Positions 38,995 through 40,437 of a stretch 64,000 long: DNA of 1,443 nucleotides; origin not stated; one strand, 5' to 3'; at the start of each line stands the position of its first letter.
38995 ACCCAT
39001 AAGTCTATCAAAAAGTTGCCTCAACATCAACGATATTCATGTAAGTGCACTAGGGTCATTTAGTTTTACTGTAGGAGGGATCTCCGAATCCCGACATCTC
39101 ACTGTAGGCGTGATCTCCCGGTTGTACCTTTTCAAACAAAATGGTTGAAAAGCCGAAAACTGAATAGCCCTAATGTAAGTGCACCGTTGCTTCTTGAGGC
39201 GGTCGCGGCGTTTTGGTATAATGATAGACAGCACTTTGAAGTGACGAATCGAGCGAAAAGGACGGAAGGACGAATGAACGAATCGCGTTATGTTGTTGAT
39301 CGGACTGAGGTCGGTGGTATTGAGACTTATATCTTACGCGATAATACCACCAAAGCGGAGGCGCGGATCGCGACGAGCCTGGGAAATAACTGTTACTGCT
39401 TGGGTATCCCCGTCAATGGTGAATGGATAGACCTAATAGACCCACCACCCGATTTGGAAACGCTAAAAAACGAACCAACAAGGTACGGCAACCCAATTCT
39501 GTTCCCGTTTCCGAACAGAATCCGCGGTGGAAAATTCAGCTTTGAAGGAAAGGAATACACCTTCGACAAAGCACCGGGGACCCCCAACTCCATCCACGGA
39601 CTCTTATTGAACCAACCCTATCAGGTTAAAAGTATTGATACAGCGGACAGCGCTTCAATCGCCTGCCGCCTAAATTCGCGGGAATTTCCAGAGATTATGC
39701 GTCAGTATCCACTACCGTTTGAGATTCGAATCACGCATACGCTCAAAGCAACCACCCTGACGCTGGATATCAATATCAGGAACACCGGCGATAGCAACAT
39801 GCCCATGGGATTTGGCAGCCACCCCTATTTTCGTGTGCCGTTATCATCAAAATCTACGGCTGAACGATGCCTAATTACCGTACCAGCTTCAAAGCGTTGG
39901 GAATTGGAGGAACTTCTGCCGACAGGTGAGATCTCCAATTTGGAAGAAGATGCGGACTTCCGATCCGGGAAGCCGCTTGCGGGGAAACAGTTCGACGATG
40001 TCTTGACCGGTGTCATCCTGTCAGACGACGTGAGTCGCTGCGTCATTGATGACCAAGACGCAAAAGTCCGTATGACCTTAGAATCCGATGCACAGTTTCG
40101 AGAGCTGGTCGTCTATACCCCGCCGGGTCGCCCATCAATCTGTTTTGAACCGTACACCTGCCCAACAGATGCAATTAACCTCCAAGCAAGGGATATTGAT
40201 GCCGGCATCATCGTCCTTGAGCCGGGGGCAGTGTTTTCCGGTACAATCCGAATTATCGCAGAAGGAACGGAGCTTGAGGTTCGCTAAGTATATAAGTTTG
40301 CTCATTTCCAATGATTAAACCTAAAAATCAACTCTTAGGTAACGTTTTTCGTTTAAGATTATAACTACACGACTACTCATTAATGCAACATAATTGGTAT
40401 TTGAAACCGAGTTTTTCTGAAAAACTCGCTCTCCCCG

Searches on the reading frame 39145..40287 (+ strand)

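Call 34: search_protein_families(library=pfam, proteins=[window:39145-40287:+])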
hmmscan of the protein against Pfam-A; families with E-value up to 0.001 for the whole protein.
window:39145-40287:+ (380 aa): 1 family
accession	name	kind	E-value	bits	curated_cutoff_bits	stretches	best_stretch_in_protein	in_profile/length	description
PF01263.26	Aldose_epim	-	2.1e-42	146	27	1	96-369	35-297/299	Aldose 1-epimerase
